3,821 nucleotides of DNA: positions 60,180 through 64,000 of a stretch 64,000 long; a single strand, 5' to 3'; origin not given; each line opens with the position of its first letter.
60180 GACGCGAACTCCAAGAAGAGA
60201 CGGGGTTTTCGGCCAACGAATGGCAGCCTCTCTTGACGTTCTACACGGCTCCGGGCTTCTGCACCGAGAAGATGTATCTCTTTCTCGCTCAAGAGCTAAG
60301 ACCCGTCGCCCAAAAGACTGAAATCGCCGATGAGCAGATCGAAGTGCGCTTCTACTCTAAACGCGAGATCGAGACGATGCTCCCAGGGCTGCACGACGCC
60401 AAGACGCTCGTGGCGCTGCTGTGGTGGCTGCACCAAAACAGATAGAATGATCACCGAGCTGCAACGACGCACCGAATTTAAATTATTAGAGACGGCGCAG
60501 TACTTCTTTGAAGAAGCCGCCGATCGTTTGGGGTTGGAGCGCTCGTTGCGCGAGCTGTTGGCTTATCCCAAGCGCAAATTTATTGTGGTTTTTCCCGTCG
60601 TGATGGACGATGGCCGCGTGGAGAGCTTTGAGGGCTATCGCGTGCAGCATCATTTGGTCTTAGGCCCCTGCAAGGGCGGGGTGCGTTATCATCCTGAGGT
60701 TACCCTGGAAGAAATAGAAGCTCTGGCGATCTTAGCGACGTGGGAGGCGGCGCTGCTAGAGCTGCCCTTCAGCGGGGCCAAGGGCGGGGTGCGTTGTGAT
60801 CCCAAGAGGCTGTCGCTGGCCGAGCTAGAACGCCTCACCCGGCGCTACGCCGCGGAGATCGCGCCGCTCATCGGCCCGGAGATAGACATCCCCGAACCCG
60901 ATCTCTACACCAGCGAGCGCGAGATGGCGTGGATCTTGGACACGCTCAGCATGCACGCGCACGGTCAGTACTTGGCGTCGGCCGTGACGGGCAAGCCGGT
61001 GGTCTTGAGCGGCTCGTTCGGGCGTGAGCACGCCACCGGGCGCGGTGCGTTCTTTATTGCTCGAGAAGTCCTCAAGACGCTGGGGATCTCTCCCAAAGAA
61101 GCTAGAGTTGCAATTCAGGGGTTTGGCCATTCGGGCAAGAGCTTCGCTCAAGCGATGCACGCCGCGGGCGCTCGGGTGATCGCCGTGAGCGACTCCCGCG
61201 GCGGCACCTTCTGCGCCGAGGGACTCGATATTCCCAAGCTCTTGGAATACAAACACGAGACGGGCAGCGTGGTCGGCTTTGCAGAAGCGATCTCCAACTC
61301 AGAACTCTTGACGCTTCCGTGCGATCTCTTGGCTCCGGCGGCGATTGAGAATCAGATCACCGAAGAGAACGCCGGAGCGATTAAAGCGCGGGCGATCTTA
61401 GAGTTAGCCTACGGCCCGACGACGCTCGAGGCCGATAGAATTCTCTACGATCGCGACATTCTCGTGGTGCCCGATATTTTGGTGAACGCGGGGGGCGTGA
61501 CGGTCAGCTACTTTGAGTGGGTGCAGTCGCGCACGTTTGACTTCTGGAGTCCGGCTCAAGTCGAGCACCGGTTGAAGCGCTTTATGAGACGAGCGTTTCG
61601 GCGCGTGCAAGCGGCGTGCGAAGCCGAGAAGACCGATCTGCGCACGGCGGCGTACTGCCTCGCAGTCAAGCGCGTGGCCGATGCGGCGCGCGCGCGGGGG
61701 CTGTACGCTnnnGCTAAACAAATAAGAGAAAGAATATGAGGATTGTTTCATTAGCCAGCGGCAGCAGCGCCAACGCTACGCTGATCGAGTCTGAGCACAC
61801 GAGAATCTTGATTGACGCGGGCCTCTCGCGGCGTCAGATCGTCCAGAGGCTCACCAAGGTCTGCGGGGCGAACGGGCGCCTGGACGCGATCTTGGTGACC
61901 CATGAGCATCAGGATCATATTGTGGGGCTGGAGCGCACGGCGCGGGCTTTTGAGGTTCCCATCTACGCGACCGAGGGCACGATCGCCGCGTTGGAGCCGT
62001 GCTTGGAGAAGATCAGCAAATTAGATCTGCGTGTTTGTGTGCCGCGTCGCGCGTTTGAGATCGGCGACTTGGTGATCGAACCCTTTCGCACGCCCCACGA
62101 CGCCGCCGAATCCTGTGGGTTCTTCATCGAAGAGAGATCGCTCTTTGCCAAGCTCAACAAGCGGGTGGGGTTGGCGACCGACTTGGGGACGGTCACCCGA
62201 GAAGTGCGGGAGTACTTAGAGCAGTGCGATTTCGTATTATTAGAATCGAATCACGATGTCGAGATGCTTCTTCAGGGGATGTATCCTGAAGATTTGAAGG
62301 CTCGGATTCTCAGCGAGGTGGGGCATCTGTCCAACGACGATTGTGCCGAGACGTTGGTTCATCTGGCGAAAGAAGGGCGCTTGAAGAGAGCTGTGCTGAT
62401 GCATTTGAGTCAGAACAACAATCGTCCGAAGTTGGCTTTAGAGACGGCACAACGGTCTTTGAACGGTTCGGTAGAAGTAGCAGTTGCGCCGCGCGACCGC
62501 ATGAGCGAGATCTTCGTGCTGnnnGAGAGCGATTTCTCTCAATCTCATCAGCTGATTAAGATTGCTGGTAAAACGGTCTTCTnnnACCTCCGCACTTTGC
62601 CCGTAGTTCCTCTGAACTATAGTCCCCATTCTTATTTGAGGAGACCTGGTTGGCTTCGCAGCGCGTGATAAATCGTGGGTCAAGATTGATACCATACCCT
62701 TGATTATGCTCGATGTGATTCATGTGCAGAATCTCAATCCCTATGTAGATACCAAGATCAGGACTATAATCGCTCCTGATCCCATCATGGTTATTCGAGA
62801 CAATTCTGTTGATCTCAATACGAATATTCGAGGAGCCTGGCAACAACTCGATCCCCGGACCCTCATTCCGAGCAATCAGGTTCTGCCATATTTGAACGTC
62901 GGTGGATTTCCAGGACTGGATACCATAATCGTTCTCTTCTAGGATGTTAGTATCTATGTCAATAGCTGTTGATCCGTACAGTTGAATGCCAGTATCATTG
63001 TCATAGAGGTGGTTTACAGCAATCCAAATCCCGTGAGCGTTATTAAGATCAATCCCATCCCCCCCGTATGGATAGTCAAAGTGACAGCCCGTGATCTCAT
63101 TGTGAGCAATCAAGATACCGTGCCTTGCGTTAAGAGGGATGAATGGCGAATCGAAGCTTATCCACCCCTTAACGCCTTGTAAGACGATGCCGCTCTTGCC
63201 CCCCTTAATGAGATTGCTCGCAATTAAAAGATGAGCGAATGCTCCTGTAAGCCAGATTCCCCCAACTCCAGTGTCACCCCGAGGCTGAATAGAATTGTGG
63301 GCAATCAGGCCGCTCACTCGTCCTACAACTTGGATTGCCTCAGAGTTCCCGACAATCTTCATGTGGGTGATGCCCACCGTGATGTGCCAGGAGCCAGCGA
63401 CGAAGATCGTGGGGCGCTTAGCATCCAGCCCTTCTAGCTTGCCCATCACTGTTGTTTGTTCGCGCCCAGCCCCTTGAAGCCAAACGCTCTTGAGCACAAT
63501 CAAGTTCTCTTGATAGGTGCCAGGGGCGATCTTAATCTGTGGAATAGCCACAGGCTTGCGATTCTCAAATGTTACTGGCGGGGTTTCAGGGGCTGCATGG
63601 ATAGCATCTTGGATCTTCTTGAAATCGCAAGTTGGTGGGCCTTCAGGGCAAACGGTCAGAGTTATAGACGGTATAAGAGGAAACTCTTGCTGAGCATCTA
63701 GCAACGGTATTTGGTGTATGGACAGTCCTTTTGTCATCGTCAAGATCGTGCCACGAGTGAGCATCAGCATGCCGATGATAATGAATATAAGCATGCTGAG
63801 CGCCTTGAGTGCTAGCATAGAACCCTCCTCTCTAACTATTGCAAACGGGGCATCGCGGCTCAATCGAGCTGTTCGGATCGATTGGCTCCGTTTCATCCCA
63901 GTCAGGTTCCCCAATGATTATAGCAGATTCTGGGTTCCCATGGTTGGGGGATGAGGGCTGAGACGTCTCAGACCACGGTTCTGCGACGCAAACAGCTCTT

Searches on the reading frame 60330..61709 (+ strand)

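Call 80: search_protein_families(library=pfam, proteins=[window:60330-61709:+], max_evalue=0.00001)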
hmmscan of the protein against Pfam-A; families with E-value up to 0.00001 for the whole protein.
window:60330-61709:+ (460 aa): 2 families
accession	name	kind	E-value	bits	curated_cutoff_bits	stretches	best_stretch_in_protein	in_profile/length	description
PF00208.27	ELFV_dehydrog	-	5.5e-71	239.5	23.4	1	228-457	2-241/241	Glutamate/Leucine/Phenylalanine/Valine dehydrogenase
PF02812.23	ELFV_dehydrog_N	-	6.5e-48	162.1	25.3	1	80-207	1-128/129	Glu/Leu/Phe/Val dehydrogenase, dimerisation domain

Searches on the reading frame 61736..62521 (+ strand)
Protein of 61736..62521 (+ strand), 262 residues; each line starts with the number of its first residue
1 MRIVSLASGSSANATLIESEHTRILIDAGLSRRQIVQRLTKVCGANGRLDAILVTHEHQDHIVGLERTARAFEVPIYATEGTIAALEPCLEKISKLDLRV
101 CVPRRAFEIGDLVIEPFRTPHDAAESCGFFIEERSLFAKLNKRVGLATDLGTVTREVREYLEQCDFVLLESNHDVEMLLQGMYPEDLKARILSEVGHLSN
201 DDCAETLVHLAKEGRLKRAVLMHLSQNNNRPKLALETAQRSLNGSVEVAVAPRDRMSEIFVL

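Call 80: search_protein_families(library=pfam, proteins=[window:61736-62521:+], max_evalue=0.00001)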
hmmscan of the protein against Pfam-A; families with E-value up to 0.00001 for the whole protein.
window:61736-62521:+ (262 aa): 2 families
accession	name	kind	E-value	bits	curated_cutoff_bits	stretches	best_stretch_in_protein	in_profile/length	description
PF12706.13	Lactamase_B_2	-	8.9e-24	84.6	27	1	22-223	1-199/200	Beta-lactamase superfamily domain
PF00753.33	Lactamase_B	-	1.9e-12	47.9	22.7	1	10-93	4-88/196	Metallo-beta-lactamase superfamily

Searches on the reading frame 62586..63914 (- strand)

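Call 80: search_protein_families(library=pfam, proteins=[window:62586-63914:-], max_evalue=0.00001)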
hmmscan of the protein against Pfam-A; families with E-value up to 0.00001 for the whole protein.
window:62586-63914:- (443 aa): 2 families
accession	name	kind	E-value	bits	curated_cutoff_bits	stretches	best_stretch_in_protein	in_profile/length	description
PF13229.12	Beta_helix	-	2.7e-25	89.3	25.9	2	287-431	2-142/158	Right handed beta helix region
PF05048.19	NosD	-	1.4e-15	57.7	23.6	1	261-387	43-162/212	Periplasmic copper-binding protein (NosD)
